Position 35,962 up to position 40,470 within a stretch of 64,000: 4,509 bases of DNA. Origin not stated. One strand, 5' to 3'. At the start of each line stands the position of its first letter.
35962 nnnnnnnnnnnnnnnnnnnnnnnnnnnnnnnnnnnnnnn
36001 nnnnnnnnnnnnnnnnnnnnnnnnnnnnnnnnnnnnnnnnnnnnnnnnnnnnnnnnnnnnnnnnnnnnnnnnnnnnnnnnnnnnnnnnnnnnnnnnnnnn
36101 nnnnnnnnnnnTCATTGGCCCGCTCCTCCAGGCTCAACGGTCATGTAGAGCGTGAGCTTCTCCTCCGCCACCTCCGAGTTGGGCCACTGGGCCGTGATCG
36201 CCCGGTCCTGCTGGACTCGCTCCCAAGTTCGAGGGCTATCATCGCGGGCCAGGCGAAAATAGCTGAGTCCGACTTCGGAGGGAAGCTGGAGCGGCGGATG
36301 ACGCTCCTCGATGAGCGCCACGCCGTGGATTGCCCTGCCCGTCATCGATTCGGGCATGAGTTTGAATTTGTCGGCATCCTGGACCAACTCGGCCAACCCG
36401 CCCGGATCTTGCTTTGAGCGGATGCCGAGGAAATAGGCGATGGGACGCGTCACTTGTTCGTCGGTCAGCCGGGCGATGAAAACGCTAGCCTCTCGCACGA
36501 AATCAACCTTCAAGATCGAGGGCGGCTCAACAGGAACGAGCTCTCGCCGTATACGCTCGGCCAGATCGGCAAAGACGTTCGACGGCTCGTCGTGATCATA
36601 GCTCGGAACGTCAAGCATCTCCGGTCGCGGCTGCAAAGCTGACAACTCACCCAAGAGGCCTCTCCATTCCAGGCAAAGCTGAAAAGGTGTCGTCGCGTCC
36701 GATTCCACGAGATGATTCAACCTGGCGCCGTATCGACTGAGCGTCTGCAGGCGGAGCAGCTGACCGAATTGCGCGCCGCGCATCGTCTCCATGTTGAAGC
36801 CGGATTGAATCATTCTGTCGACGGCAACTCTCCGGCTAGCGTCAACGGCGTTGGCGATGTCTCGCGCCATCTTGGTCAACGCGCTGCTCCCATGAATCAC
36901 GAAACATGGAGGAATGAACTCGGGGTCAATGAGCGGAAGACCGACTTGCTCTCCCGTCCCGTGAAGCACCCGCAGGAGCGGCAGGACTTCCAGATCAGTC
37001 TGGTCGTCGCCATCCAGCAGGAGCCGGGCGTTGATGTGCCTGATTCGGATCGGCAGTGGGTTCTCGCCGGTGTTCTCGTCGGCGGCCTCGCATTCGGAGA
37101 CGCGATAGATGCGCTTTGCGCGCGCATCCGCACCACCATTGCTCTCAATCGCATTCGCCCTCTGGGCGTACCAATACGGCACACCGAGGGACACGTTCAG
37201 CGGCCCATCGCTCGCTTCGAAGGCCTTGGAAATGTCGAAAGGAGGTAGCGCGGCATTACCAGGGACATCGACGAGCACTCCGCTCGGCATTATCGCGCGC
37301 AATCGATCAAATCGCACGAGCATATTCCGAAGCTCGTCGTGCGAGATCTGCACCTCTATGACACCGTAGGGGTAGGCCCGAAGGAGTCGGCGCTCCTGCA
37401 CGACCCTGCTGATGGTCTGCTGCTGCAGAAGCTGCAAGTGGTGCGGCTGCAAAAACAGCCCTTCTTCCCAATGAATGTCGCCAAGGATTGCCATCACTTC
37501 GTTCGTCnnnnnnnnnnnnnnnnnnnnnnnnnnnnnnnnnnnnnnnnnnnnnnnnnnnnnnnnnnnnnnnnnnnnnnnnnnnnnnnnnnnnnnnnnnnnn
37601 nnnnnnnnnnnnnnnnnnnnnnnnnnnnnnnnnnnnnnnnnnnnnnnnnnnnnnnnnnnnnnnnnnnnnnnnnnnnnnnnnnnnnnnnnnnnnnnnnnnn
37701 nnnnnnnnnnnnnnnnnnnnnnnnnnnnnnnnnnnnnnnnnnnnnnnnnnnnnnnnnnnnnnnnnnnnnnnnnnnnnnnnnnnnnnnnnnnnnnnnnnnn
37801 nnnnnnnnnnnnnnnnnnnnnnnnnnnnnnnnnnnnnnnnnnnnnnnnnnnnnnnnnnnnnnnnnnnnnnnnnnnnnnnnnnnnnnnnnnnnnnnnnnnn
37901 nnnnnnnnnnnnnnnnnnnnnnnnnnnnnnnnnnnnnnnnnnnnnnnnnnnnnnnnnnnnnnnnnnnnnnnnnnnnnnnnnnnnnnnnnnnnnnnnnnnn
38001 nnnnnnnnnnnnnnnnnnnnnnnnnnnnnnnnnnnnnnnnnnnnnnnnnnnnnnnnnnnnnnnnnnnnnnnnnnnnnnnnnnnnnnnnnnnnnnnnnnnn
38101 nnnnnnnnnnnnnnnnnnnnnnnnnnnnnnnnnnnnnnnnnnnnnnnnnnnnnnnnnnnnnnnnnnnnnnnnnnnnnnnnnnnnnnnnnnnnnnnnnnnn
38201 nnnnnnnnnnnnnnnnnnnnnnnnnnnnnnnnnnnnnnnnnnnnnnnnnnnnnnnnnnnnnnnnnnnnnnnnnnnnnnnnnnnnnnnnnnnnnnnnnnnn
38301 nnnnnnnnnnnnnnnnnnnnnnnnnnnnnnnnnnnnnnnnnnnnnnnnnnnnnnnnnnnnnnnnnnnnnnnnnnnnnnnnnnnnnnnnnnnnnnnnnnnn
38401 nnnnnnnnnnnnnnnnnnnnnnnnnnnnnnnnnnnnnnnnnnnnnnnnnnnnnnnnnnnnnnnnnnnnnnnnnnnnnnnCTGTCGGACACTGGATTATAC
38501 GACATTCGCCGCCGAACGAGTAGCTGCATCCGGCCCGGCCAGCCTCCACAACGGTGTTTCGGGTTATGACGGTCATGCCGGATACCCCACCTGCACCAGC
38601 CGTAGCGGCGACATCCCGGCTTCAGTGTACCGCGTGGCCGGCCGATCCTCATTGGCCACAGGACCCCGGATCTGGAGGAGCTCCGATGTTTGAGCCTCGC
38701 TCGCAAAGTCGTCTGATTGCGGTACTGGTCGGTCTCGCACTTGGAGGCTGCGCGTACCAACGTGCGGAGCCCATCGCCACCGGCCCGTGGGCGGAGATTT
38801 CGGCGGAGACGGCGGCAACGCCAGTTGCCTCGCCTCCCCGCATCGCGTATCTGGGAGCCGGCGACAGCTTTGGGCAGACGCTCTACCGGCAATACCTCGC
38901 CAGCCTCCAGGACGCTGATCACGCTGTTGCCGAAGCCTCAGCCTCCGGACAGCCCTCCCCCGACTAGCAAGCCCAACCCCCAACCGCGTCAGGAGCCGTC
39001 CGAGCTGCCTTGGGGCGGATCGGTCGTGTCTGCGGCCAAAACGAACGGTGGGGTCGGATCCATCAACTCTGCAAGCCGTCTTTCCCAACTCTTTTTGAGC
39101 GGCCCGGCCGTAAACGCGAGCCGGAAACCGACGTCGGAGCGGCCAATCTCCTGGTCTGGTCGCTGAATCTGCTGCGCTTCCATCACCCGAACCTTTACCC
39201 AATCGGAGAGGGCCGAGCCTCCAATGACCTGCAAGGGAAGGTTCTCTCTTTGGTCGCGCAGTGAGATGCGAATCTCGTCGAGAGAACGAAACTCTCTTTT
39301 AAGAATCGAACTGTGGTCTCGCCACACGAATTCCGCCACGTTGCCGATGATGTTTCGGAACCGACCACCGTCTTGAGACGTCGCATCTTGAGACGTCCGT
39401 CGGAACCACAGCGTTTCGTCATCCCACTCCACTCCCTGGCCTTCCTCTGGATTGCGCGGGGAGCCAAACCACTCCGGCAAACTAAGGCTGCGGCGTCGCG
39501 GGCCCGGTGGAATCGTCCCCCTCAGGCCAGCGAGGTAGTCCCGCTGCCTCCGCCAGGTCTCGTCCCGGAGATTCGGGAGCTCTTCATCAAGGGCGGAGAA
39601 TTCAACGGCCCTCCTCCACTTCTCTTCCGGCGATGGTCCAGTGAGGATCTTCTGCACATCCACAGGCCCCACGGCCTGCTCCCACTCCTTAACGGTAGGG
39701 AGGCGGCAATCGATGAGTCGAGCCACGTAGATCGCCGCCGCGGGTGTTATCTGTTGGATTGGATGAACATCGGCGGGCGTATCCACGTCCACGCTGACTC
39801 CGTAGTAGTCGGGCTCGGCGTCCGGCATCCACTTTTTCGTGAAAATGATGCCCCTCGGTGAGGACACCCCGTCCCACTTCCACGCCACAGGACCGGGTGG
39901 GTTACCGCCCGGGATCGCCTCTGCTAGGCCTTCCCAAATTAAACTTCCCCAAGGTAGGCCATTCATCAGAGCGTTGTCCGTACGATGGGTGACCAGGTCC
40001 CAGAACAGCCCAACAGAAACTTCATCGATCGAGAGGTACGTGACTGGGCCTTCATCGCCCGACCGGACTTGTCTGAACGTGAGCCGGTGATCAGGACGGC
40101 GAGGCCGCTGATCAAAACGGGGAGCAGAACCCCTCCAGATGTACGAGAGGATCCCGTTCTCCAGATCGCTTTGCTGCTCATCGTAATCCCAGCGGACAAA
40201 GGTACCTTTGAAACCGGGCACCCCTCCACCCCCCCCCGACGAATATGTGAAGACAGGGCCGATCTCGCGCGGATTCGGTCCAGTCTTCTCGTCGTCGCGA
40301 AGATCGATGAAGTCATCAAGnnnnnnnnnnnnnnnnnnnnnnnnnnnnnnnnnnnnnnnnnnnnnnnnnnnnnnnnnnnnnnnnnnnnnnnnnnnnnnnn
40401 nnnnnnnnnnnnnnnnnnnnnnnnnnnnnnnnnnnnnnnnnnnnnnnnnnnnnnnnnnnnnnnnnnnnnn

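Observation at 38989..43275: PpkA-position kinase has HGN instead of HRD, plus a giant periplasmic domain ending in an FGE-sulfatase-like fold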

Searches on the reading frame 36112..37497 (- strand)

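Call 6: search_protein_families(library=pfam, proteins=[window:36112-37497:-], max_evalue=0.01)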
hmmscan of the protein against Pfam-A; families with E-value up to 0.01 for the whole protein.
window:36112-37497:- (461 aa): 1 family
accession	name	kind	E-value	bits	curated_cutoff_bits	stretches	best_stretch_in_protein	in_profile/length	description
PF05936.17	T6SS_VasE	-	1.3e-67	228.9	23.4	1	20-440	1-417/429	Bacterial Type VI secretion, VC_A0110, EvfL, ImpJ, VasE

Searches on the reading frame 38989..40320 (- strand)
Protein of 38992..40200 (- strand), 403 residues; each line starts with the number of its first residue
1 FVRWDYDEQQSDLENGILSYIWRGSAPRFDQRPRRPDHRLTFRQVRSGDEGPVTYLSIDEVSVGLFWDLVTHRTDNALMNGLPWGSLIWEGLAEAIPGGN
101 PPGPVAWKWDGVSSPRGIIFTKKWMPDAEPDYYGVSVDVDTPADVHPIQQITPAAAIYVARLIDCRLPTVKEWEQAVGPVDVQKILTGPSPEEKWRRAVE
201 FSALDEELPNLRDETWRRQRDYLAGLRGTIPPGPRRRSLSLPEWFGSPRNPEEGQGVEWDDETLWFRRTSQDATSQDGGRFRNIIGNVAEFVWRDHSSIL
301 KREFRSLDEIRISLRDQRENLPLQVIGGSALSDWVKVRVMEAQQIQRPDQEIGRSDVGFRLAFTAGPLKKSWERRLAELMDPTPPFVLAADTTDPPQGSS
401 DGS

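Call 9: search_protein_families(library=pfam, proteins=[window:38989-40050:-], max_evalue=10)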
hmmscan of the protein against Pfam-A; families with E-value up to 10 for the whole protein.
window:38989-40050:- (353 aa): 1 family
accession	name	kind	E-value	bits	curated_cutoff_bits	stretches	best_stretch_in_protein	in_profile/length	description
PF03781.23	FGE-sulfatase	-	2.4e-07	31.1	23.3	2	93-137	88-133/255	Sulfatase-modifying factor enzyme 1-like domain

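Call 44: search_solved_structures(query=window:38992-40200:-, max_evalue=10, show_alignments=3)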
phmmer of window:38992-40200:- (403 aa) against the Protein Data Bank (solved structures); distinct sequences matched with E-value up to 10: 5.
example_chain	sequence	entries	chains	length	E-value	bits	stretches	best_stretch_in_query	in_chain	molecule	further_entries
2vra_A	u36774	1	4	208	0.24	13.7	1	243-316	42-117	ROUNDABOUT 1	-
2vr9_A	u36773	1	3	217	0.26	13.6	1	243-316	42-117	ROUNDABOUT 1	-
7cte_C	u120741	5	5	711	1.4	11.2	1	231-306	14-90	Origin recognition complex subunit 3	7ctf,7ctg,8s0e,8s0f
5uj8_A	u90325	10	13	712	1.4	11.1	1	231-306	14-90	Origin recognition complex subunit 3 | Isoform 2 of Origin recognition complex subunit 3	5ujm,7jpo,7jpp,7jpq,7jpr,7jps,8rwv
6yvu_B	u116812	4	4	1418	2.1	10.6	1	293-353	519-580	Structural maintenance of chromosomes protein 4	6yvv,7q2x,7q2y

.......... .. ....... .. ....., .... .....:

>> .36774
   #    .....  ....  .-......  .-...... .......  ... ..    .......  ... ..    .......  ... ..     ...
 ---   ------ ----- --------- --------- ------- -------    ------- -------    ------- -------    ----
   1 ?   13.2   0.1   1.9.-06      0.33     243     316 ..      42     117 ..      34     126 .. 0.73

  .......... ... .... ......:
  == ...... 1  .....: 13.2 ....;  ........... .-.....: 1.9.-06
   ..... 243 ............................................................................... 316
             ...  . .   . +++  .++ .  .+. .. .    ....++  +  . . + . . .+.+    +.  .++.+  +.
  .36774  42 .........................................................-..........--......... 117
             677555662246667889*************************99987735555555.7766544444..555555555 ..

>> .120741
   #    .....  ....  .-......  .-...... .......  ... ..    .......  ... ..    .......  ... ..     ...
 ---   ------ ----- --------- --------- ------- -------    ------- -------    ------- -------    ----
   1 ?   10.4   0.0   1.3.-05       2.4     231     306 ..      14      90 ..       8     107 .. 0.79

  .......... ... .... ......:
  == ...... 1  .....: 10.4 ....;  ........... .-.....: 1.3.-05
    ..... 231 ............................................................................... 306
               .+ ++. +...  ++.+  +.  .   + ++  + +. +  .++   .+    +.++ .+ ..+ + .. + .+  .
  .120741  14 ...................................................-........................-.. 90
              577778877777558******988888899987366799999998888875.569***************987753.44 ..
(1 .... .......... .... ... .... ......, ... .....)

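Call 47: search_solved_structures(query=A4, max_evalue=1, show_alignments=2)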
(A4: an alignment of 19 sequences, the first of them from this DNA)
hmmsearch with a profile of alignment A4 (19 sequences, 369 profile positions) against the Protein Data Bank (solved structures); distinct sequences matched with E-value up to 1: 32.
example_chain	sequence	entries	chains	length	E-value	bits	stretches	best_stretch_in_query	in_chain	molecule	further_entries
2aft_X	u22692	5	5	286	4.2e-16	62.6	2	98-222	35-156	Sulfatase modifying factor 1 | Sulfatase-modifying factor 1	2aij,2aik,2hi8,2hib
6muj_A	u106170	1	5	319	4.3e-16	62.6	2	99-217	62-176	Formylglycine-generating enzyme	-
31dc_A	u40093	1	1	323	5.2e-16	62.3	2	98-222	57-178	Formylglycine-generating enzyme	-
2q17_A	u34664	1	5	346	6e-16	62.1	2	99-217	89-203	formylglycine generating enzyme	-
2afy_X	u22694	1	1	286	3e-15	59.8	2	98-222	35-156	Sulfatase modifying factor 1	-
1y1e_X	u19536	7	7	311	4.1e-15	59.4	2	98-221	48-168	C-alpha-formyglycine-generating enzyme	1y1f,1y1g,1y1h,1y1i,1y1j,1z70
2aii_X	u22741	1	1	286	4.4e-15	59.3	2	98-222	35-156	Sulfatase modifying factor 1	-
5ssy_A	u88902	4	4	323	5.7e-15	58.9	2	98-222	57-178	Formylglycine-generating enzyme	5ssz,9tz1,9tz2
1y4j_A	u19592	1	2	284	7.5e-15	58.5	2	104-217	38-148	Sulfatase modifying factor 2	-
5nxl_A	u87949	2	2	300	1.2e-14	57.8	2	108-220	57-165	Non-specific serine/threonine protein kinase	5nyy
6s07_A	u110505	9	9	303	1.4e-14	57.7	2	108-220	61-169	Formylglycine-generating enzyme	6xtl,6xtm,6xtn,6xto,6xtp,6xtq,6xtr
5ssx_A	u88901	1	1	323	1.1e-13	54.7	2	98-222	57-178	Formylglycine-generating enzyme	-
8aru_A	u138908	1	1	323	4.8e-13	52.6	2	98-222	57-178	Formylglycine-generating enzyme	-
7ml6_A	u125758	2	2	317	7.7e-13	51.9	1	106-360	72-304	CalU17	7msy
6vqp_A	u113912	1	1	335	8.9e-13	51.7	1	106-360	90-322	CalU17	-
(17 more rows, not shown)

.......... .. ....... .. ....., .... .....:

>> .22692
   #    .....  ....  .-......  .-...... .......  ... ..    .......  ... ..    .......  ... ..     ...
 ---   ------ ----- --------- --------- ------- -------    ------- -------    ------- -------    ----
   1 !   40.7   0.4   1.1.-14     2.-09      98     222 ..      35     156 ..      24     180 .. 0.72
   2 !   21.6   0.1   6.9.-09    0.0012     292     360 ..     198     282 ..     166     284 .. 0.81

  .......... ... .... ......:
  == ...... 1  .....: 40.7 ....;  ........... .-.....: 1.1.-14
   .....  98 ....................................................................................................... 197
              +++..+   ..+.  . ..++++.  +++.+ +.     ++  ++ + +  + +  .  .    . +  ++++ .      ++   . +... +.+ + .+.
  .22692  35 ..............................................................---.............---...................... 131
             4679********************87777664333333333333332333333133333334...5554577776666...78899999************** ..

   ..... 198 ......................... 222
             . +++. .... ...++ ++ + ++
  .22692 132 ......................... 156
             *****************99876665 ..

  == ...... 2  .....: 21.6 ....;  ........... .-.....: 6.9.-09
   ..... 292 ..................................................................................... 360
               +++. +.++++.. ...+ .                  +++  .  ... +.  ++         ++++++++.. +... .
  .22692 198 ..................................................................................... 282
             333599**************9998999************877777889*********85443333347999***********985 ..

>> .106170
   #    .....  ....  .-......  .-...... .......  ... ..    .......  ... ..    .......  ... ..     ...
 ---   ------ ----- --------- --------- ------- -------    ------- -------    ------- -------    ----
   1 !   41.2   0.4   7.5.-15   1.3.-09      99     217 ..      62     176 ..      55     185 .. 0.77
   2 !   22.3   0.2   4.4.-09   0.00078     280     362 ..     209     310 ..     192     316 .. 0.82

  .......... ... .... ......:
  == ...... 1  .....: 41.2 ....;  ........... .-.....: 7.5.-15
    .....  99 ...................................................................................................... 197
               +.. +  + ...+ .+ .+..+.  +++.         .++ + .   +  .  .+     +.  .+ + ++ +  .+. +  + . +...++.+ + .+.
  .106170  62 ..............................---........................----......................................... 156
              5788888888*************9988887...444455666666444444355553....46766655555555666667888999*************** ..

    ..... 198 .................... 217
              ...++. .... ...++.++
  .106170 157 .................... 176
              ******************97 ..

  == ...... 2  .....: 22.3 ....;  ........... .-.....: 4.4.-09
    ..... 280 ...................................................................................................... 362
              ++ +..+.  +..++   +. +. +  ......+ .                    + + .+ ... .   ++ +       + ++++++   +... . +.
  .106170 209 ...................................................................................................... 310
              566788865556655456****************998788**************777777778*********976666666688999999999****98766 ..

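Call 48: search_protein_families(library=pfam, alignment_id=A4, max_evalue=0.01)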
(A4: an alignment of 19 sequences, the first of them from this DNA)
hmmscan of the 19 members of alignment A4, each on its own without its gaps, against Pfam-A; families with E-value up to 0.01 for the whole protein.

A. member 1, seq(412 aa): 1 family
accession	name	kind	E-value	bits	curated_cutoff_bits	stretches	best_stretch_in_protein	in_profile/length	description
PF03781.23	FGE-sulfatase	-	3.4e-07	30.6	23.3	0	183-227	88-133/255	Sulfatase-modifying factor enzyme 1-like domain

B. families by the number of members that match (of 19 scanned): 1 family
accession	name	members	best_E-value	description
PF03781.23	FGE-sulfatase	19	2.4e-30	Sulfatase-modifying factor enzyme 1-like domain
